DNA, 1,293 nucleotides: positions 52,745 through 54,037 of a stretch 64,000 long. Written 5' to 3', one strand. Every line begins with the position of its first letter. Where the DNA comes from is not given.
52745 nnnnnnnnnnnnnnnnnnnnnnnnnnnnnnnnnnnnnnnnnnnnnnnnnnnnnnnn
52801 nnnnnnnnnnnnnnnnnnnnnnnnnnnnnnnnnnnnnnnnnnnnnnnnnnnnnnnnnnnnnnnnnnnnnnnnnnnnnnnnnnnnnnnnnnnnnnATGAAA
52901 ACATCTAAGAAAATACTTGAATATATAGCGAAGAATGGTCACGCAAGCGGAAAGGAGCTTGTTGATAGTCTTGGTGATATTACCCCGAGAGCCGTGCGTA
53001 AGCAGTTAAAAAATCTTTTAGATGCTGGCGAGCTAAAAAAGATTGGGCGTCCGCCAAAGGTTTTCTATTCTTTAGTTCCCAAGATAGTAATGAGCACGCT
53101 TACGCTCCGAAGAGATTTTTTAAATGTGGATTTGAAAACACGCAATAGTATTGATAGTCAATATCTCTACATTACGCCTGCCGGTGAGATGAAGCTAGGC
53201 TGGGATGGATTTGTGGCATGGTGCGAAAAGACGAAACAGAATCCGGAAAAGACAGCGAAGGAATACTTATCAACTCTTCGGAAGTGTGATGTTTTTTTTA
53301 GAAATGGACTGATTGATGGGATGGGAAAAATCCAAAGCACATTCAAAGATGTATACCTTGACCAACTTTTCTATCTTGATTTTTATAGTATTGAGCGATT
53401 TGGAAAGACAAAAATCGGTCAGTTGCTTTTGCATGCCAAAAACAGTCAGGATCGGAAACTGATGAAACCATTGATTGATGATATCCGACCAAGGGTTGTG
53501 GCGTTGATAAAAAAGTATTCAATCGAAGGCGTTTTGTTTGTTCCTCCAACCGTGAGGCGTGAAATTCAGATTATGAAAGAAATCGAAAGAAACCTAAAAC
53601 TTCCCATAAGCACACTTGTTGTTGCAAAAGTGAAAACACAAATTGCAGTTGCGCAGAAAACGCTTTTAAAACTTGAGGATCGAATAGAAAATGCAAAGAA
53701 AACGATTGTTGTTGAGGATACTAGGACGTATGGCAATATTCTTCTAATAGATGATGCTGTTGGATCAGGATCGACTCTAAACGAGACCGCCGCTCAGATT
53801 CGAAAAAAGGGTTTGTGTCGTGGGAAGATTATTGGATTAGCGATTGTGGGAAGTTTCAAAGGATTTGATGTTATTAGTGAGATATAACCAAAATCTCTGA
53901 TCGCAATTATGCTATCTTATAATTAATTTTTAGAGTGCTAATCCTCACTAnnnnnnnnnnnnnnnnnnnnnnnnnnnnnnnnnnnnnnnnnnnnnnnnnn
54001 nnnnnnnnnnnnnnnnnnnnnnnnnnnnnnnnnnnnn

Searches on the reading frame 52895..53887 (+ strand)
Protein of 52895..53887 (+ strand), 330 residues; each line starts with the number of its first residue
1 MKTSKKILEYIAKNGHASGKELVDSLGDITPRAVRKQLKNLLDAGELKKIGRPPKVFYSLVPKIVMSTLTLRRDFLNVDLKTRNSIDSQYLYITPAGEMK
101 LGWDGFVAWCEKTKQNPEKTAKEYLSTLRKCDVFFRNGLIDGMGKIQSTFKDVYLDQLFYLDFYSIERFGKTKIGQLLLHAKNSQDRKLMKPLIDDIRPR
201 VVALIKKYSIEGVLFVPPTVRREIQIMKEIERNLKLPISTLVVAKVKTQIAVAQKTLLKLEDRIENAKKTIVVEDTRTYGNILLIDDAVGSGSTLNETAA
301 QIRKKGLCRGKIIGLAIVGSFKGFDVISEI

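Call 3: search_protein_families(library=pfam, proteins=[window:52895-53887:+], max_evalue=0.01)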
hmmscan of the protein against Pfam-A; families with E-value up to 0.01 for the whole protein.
window:52895-53887:+ (330 aa): 5 families
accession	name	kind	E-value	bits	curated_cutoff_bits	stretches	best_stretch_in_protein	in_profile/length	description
PF08220.18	HTH_DeoR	-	6.3e-05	23.1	21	1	5-49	3-46/57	DeoR-like helix-turn-helix domain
PF13412.12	HTH_24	-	0.0002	21.3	21.9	1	2-45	3-45/48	Winged helix-turn-helix DNA-binding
PF24390.1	PRTase-CE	-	0.0015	18.9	27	1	229-326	53-154/253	PRTase-CE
PF00156.33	Pribosyltran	-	0.0028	17.4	26.3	1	280-316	88-121/158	Phosphoribosyl transferase domain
PF08279.18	HTH_11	-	0.003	17.8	25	0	5-45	3-43/55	HTH domain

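Call 6: search_protein_families(library=padloc, proteins=[window:52895-53887:+], max_evalue=0.01)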
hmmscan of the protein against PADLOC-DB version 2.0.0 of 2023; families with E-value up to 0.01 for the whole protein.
window:52895-53887:+ (330 aa): 5 families
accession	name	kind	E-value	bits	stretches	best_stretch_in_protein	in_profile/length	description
PDLC03928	PsyrT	-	1.1e-13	48.4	1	124-318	487-682/689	-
PDLC02931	PRTase_III-A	-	2.5e-07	28.6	1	237-329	96-186/267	-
PDLC02935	PRTase_III-A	-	7.9e-06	23.4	1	259-326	112-174/290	-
PDLC02932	PRTase_III-A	-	0.00023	18.8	1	239-323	92-173/271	-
PDLC02934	PRTase_III-A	-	0.0017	15.4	1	259-304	103-148/393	-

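Call 7: search_protein_families(library=ncbifam, proteins=[window:52895-53887:+], max_evalue=0.01)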
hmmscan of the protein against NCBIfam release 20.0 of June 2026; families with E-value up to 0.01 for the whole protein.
window:52895-53887:+ (330 aa): 5 families
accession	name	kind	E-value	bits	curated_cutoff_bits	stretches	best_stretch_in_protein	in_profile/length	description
TIGR00201.1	comF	subfamily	7.2e-05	22.8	233.55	1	250-308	123-181/190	ComF family protein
NF002620.0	PRK02277.1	subfamily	0.00025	20.8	115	1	236-316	98-175/201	orotate phosphoribosyltransferase-like protein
TIGR02702.1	SufR_cyano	equivalog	0.00044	20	178.8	1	3-43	2-41/208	iron-sulfur cluster biosynthesis transcriptional regulator SufR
NF005537.0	PRK07199.1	subfamily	0.0022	17.2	322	1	246-314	182-246/301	ribose-phosphate diphosphokinase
NF008616.0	PRK11595.1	equivalog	0.003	17.1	304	1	248-308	156-216/227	DNA utilization protein GntX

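Call 10: find_homologous_proteins(query=window:52895-53887:+, max_evalue=0.001)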
Query window:52895-53887:+ (330 aa): 3263 proteins with E <= 0.001 among 6792 candidates; the best 120 are listed.
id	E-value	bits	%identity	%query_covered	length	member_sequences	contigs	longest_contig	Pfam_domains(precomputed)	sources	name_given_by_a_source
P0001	2.3e-211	718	100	100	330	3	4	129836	-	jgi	jgi:DNA-binding transcriptional ArsR family regulator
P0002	5.4e-167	573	76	100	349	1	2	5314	-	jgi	jgi:DNA-binding Lrp family transcriptional regulator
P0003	1.0e-161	555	78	100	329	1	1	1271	-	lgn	-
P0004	2.4e-160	551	75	100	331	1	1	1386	-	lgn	-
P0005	1.1e-155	536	74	100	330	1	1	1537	-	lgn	-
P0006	3.5e-154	531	73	100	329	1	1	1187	-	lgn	-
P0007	2.7e-153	528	73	100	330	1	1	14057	-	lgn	-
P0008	3.5e-153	527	73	100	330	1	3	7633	-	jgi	jgi:DNA-binding transcriptional ArsR family regulator/hypoxanthine-guanine phosphoribosyltransferase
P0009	4.6e-153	527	73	100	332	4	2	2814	-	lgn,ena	-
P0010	1.8e-151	522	74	100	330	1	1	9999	-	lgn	-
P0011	4.2e-151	521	71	100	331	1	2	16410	-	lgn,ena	-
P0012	7.8e-151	520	70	100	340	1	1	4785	-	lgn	-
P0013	2.4e-150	518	72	100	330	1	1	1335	-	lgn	-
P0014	2.7e-150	518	71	100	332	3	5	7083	-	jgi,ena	-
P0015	3.2e-149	514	72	100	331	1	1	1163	PF00156.34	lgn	-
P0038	8.5e-133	460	63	100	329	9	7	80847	-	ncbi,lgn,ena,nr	ncbi:MAG TPA: hypothetical protein PLS49_08415 [Candidatus Woesebacteria bacterium]|nr:hypothetical 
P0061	1.1e-128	447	62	100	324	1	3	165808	-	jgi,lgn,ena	-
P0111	2.5e-125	436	63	100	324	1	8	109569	-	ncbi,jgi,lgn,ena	-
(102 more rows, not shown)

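Call 11: find_encoding_contigs(protein=P0038, flank=6000, max_places=3)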
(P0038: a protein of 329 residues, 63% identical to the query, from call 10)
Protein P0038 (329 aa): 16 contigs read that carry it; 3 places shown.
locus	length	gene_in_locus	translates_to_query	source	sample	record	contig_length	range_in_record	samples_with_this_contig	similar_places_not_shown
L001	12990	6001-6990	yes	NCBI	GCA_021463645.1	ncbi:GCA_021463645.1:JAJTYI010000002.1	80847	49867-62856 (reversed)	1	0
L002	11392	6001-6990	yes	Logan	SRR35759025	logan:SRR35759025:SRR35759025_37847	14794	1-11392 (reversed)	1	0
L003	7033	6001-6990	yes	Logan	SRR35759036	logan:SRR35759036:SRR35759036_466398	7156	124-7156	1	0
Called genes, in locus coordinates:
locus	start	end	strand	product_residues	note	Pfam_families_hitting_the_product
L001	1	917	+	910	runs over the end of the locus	PF13091:PLDc_2, PF00176:SNF2-rel_dom, PF04851:ResIII, PF00271:Helicase_C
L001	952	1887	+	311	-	-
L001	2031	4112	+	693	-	PF00580:UvrD-helicase (faint), PF08378:NERD (weak), PF01443:Viral_helicase1 (faint), PF13245:AAA_19, PF13401:AAA_22 (faint)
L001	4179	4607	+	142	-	PF00072:Response_reg (weak)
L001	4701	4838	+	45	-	-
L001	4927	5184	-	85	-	-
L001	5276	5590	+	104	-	-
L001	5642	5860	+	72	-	-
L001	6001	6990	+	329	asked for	-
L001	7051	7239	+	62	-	-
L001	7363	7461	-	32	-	-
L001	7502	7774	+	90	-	PF01022:HTH_5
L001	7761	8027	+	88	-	PF00085:Thioredoxin, PF13098:Thioredoxin_2, PF14595:Thioredoxin_9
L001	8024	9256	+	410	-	-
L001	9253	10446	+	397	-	PF07907:YibE_F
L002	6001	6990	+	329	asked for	-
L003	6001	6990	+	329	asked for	-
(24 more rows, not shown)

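Call 12: find_encoding_contigs(protein=P0061, flank=6000, max_places=3)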
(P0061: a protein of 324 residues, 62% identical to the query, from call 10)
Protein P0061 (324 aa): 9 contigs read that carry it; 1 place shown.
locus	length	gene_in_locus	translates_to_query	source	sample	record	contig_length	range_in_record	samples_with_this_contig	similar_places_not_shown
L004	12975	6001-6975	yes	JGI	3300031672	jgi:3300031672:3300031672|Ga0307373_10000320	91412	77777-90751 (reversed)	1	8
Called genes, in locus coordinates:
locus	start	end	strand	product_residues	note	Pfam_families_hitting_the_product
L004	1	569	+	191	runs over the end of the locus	PF00589:Phage_integrase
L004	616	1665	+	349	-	PF05014:Nuc_deoxyrib_tr (faint)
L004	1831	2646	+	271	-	-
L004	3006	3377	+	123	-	PF06052:3-HAO (weak), PF07883:Cupin_2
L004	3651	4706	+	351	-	PF02661:Fic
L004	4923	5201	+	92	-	-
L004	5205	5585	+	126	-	PF01850:PIN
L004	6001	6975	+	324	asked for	-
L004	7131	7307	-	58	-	-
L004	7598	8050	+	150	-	PF05656:DUF805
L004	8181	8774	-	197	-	PF01169:GDT1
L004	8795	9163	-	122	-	-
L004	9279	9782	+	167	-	PF04542:Sigma70_r2 (weak), PF08281:Sigma70_r4_2, PF04545:Sigma70_r4 (weak)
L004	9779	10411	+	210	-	-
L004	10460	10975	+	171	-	PF03640:Lipoprotein_15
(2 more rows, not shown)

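Call 13: find_encoding_contigs(protein=P0111, flank=6000, max_places=4)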
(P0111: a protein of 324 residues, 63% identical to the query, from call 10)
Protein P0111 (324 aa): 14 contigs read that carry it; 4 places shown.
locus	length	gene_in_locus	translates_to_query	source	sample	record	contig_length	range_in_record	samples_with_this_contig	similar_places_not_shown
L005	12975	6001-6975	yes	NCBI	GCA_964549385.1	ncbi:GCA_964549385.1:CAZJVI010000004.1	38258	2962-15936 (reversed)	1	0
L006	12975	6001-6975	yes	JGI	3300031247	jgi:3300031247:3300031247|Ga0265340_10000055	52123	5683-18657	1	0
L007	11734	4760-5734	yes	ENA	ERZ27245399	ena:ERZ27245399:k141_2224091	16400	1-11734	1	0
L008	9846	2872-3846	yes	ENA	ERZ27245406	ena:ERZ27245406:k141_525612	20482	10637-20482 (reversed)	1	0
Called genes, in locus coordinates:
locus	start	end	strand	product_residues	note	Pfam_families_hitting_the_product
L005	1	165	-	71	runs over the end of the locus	PF03840:SecG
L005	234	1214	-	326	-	PF01933:CofD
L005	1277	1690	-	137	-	PF04020:Phage_holin_4_2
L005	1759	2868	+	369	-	PF09903:DUF2130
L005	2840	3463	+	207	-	PF01351:RNase_HII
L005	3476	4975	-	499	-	-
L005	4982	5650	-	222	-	-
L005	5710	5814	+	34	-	-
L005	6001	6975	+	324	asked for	-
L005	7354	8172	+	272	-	-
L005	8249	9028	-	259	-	PF02540:NAD_synthase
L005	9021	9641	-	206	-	PF01467:CTP_transf_like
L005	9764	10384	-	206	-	PF02589:LUD_dom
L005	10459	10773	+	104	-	PF01638:HxlR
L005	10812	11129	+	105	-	PF01035:DNA_binding_1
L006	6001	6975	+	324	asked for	-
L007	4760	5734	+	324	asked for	-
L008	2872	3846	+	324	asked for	-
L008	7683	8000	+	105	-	PF01035:DNA_binding_1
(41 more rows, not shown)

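Call 17: find_related_loci(query=window:52895-53887:+, collection=genome_contigs, flank=8000)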
Query window:52895-53887:+ (330 aa) in genome_contigs; peptide patterns used: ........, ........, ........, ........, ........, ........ (x = any residue, [..] = any of these).
491 stretches matched a pattern; 331 encode a relative of the query (tblastn E <= 1e-3); the best 80 are kept; 80 distinct loci.
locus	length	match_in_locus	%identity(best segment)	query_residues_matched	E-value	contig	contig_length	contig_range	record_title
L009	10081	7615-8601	67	1-330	3e-150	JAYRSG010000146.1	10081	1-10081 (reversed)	MAG: Candidatus Moraniibacteriota bacterium isolate XM1_ASGE3bin.7 k141_895529, whole genome shotgun sequence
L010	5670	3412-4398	68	1-330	6e-149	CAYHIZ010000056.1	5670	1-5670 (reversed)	MAG TPA_asm: uncultured Candidatus Saccharibacteria bacterium isolate ERP119705_co13_459 genome assembly, contig: NODE_1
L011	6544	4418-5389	63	1-330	4e-138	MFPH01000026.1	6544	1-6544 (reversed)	MAG: Candidatus Levybacteria bacterium RIFCSPLOWO2_12_FULL_37_14 rifcsplowo2_12_scaffold_23358, whole genome shotgun seq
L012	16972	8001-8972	63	1-330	5e-135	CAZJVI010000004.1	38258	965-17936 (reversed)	MAG TPA_asm: uncultured Gammaproteobacteria bacterium isolate binchicken_co50_326 genome assembly, contig: NODE_1065_len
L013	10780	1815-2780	62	3-330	9e-133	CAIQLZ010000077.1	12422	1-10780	MAG: Candidatus Levybacteria bacterium isolate AM-lipid-01-D9_bin-0046 genome assembly, contig: bin-0046:077/107, whole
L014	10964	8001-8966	60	3-330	9e-132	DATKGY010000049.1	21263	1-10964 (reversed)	MAG TPA_asm: Patescibacteria group bacterium isolate SMAG_U14563 k141_200540, whole genome shotgun sequence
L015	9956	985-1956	61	1-330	2e-131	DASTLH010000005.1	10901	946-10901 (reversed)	MAG TPA_asm: Patescibacteria group bacterium isolate SMAG_U2653 k141_634262, whole genome shotgun sequence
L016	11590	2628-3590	59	3-330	5e-131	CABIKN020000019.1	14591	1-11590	Candidatus Roizmanbacteria bacterium isolate CandRoiz1 genome assembly, contig: CANDROIZ_Contig_26, whole genome shotgun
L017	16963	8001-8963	60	3-330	4e-130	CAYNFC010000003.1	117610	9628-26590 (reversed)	MAG TPA_asm: uncultured Gammaproteobacteria bacterium isolate binchicken_co266_245 genome assembly, contig: NODE_386_len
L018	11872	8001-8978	59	1-330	1e-125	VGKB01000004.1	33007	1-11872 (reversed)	MAG: Candidatus Moraniibacteriota bacterium isolate K_DeepCast_150m_m2_305 K_DeepCast_150m_m2_305_Ga0194126_10002058, wh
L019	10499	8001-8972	58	1-330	2e-124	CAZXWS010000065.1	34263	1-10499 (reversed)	MAG TPA_asm: uncultured Gammaproteobacteria bacterium isolate SRP135725_co2_706 genome assembly, contig: k141_5270714, w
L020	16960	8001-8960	60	3-330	4e-121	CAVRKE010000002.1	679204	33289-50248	MAG: Candidatus Levybacteria bacterium isolate MFD01476.bin.1.95 genome assembly, contig: contig_6007, whole genome shot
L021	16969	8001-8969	58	1-330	2e-119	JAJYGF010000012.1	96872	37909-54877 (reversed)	MAG: bacterium isolate DBS1-3.bin117 NODE_293_length_96872_cov_1.86625, whole genome shotgun sequence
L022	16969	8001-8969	56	3-330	5e-118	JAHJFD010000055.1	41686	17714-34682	MAG: Patescibacteria group bacterium isolate Modern_marine_glass_biofilm.mb.158 Modern_marine_gla.mb.158_k141_988644, wh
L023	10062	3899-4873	57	3-330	3e-118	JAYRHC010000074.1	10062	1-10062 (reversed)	MAG: Candidatus Woesebacteria bacterium isolate SZ_szas25bin.14 k141_738157, whole genome shotgun sequence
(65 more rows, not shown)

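Call 37: predict_structure(alignment_id=A2)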
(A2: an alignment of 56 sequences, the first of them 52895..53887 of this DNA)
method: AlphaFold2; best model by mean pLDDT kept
length: 330 residues; sequences in the alignment: 56
mean_pLDDT: 84.9   pTM: 0.70
mean pLDDT of the five models: 84.9, 83.8, 83.7, 81.1, 80.9
residues with pLDDT >= 90: 139; 70-90: 153; 50-70: 22; < 50: 16
segments of 3 or more residues with pLDDT < 50: 64-74, 326-330
pLDDT, mean of each block of 10 residues (from residue 1): 86 90 88 90 86 87 49 62 90 85 91 89 90 89 90 96 85 89 82 91 96 87 79 90 78 73 85 92 91 91 96 93 45
secondary structure, 60 per line:
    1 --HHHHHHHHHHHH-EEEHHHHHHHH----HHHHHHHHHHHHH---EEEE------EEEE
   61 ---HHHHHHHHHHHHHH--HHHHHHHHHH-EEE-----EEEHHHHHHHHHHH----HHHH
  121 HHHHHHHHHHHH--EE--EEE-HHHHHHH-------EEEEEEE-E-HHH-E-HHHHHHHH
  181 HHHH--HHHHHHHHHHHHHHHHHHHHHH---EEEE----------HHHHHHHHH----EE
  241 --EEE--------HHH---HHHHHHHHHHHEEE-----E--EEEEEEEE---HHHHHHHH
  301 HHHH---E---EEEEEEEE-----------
elements in order: H3-14 E16-18 H19-26 H31-43 E47-50 E57-60 H64-77 H80-89 E91-93 E99-101 H102-112 H117-132 E139-141 H143-149 E157-163 H173-184 H187-208 E212-215 H226-234 E243-245 H260-270 E271-273 E282-289 H293-304 E312-319

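Call 40: fold_search(model_id=the predicted structure, library=pdb)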
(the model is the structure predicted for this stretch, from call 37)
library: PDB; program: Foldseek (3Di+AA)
matches with E <= 10: 1502; with E <= 0.001: 3
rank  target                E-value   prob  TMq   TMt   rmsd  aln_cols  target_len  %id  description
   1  7p0h_A                1.4e-04  1.00  0.37  0.30   7.0       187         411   13  Crystal structure of Helicobacter pylori ComF fused to an artificial alphaREP crystallization helper(named B2) (released 2022-04-06)
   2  4rs8_B                6.2e-04  1.00  0.19  0.70   7.6        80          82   20  Apo structure of novel pNOB8 plasmid centromere binding protein (released 2015-09-16)
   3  5k5q_A                7.0e-04  1.00  0.18  0.65   7.1        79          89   20  Structure of AspA-DNA complex: novel centromere bindng protein-centromere complex (released 2016-06-01)
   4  5k5q_B                1.2e-03  1.00  0.19  0.63   7.3        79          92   20  Structure of AspA-DNA complex: novel centromere bindng protein-centromere complex (released 2016-06-01)
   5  5k5o_C                1.3e-03  1.00  0.19  0.65   8.0        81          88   21  Structure of AspA-26mer DNA complex (released 2016-06-15)
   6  4p86_B                1.4e-03  0.98  0.24  0.40   7.8       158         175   12  Structure of PyrR protein from Bacillus subtilis with GMP (released 2014-12-17)
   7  1p4a_C                1.4e-03  0.98  0.26  0.31  18.2       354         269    8  Crystal Structure of the PurR complexed with cPRPP (released 2003-12-09)
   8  8zvd                  1.4e-03  0.91  0.24  0.20  13.4       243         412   15  ShosT with phosphate (released 2025-04-09)
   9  6uvu_B                1.5e-03  1.00  0.17  0.47   7.3        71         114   25  Crystal structure of the AntR antimony-specific transcriptional repressor (released 2020-11-04)
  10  3ozf_B                1.5e-03  1.00  0.25  0.33   5.9       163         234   14  Crystal Structure of Plasmodium falciparum Hypoxanthine-Guanine-Xanthine Phosphoribosyltransferase in complex with hyp (released 2011-09-28)
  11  4p3k                  1.8e-03  0.99  0.24  0.40   5.7       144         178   14  Structure of ancestral PyrR protein (PLUMPyrR) (released 2014-12-17)
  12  5knr_B                1.8e-03  0.98  0.24  0.41   9.5       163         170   14  E. coli HPRT in complexed with 9-[(N-phosphonoethyl-N-phosphonoethoxyethyl)-2-aminoethyl]-guanine (released 2017-07-19)
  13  4rs8_A                1.9e-03  1.00  0.18  0.69   7.2        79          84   20  Apo structure of novel pNOB8 plasmid centromere binding protein (released 2015-09-16)
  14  5k5q_C                1.9e-03  1.00  0.18  0.63   7.2        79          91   20  Structure of AspA-DNA complex: novel centromere bindng protein-centromere complex (released 2016-06-01)
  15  6uvu_A                2.2e-03  1.00  0.17  0.48   7.3        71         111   25  Crystal structure of the AntR antimony-specific transcriptional repressor (released 2020-11-04)
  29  7rmw_D                5.1e-03  0.69  0.21  0.26  16.3       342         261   11  Crystal structure of B. subtilis PurR bound to ppGpp (released 2021-12-22)
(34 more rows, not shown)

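Call 53: search_protein_families(library=pfam, alignment_id=A5, max_evalue=0.0001)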
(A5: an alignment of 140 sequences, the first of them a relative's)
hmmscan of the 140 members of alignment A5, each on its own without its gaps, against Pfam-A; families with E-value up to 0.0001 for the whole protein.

A. member 1, L001:5642-5857:+ (72 aa): 0 families

B. families by the number of members that match (of 140 scanned): 155 families (the first 25 are shown)
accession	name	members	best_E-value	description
PF00579.31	tRNA-synt_1b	4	2e-75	tRNA synthetases class I (W and Y)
PF00534.26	Glycos_transf_1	4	9.1e-36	Glycosyl transferases group 1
PF13692.12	Glyco_trans_1_4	4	1e-27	Glycosyl transferases group 1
PF13439.12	Glyco_transf_4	4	8.7e-13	Glycosyltransferase Family 4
PF20706.3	GT4-conflict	4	4.6e-12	Family 4 Glycosyltransferase in conflict systems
PF00535.33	Glycos_transf_2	3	1.1e-34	Glycosyl transferase family 2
PF01850.27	PIN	3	1.1e-15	PIN domain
PF14520.12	HHH_5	3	2.1e-12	Helix-hairpin-helix domain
PF00633.29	HHH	3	3.7e-05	Helix-hairpin-helix motif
PF13541.12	ChlI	2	4.2e-41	Subunit ChlI of Mg-chelatase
PF01649.23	Ribosomal_S20p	2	1e-19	Ribosomal protein S20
PF02661.23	Fic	2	1.2e-18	Fic/DOC family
PF00583.31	Acetyltransf_1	2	2.5e-18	Acetyltransferase (GNAT) family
PF13673.13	Acetyltransf_10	2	6.7e-15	Acetyltransferase (GNAT) domain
PF13470.12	PIN_3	2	1.5e-14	PIN domain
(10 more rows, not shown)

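Call 54: search_protein_families(library=padloc, alignment_id=A5, max_evalue=0.00001)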
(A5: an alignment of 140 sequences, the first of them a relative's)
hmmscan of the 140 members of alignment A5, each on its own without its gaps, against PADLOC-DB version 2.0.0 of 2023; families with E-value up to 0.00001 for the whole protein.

A. member 1, L001:5642-5857:+ (72 aa): 0 families

B. families by the number of members that match (of 140 scanned): 95 families (the first 25 are shown)
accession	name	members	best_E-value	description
PDLC04836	PDC-S04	2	1.4e-32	-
PDLC04840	PDC-S04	2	6.1e-31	-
PDLC04841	PDC-S04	2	3.3e-30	-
PDLC03963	SoFic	2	8.1e-27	-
PDLC04837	PDC-S04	2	2.4e-25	-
PDLC04134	mad2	2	3.6e-20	mads_2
PDLC04839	PDC-S04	2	6.7e-17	-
PDLC04966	PDC-S24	2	5.3e-11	-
PDLC03610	REase_MTase_IIG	1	8e-286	Type IIG restriction enzyme-methyltransferase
PDLC04790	PDC-S01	1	2.2e-105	-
PDLC03631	REase_MTase_IIG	1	1.3e-92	Type IIG restriction enzyme-methyltransferase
PDLC03597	REase_MTase_IIG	1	1.3e-53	Type IIG restriction enzyme-methyltransferase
PDLC04789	PDC-S01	1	1.9e-52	-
PDLC04920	PDC-S13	1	2.3e-52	-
PDLC03051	REase_MTase_I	1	1.5e-50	Type I restriction enzyme-methyltransferase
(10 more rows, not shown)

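Call 56: find_related_loci(query=A2, collection=viral_contigs, flank=8000)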
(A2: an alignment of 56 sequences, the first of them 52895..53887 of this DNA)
Query A2 (330 aa) in viral_contigs; peptide patterns used: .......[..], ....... (x = any residue, [..] = any of these).
95 stretches matched a pattern, but none encodes a relative of the query by tblastn (E <= 1e-3).
